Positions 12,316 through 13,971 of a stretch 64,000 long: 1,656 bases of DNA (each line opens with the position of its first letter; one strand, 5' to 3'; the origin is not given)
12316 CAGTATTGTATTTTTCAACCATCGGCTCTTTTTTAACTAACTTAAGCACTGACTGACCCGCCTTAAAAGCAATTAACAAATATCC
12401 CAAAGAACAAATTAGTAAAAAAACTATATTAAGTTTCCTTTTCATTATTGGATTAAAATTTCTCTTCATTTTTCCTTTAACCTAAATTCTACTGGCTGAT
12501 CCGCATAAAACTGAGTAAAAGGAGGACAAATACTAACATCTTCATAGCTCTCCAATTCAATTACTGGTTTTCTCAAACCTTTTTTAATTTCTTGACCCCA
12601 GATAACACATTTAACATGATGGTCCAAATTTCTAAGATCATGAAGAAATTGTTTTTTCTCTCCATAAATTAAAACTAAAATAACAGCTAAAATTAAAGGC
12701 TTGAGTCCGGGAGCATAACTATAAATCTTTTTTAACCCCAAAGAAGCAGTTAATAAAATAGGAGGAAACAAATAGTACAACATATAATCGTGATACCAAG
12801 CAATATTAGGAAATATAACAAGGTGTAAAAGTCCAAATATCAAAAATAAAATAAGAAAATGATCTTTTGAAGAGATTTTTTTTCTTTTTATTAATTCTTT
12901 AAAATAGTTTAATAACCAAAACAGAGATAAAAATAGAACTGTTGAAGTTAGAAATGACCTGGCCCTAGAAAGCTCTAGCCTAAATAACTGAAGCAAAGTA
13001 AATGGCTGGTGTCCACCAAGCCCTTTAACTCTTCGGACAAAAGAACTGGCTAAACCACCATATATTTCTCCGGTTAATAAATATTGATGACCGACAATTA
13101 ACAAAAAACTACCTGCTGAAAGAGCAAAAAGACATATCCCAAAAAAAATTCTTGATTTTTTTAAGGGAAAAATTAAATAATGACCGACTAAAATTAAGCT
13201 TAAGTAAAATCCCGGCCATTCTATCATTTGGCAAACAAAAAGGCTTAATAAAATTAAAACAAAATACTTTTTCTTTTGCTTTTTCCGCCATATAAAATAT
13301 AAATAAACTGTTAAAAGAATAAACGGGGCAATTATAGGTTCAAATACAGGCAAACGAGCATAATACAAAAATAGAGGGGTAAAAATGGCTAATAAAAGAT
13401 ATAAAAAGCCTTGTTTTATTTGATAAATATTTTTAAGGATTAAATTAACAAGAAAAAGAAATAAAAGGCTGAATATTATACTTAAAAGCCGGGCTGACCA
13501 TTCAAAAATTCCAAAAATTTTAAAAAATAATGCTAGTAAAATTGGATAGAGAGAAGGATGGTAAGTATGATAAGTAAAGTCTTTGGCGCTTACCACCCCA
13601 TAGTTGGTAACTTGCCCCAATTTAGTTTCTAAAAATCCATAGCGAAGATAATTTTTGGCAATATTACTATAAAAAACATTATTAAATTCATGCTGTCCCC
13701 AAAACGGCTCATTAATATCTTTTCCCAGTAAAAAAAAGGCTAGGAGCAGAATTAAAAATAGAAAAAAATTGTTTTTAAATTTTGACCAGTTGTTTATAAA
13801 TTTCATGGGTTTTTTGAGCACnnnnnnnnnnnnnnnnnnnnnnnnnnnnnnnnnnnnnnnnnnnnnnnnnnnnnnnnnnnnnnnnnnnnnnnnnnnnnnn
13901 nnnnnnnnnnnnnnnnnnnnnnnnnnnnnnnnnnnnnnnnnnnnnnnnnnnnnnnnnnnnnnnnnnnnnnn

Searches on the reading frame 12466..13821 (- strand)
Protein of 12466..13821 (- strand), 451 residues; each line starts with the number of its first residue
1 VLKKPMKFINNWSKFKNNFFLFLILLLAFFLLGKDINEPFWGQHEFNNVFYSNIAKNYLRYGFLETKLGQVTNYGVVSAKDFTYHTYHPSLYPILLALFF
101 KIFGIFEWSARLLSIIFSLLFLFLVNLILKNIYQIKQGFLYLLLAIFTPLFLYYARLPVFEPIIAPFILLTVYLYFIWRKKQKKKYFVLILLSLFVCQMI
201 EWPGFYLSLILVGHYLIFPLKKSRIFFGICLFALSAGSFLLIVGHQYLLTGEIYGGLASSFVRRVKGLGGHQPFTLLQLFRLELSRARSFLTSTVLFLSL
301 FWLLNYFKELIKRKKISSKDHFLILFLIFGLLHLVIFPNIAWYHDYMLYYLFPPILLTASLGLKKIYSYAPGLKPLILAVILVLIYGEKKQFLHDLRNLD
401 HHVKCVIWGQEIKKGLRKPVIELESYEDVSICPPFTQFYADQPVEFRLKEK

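Call 6: search_protein_families(library=pfam, proteins=[window:12466-13821:-], max_evalue=0.01)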
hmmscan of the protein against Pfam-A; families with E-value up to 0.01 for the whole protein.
window:12466-13821:- (451 aa): 1 family
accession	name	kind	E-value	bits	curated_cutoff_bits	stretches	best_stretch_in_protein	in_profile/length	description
PF13231.12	PMT_2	-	9.4e-10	39.4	26.1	1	88-235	2-152/160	Dolichyl-phosphate-mannose-protein mannosyltransferase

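Call 12: search_protein_families(library=ncbifam, proteins=[window:12466-13821:-], max_evalue=0.01)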
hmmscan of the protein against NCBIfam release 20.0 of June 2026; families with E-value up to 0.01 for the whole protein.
window:12466-13821:- (451 aa): 1 family
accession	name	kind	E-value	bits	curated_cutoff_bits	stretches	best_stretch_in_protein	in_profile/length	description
TIGR03663.1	TIGR03663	subfamily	4.3e-06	26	126.25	1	86-195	49-157/435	flippase activity-associated protein Agl23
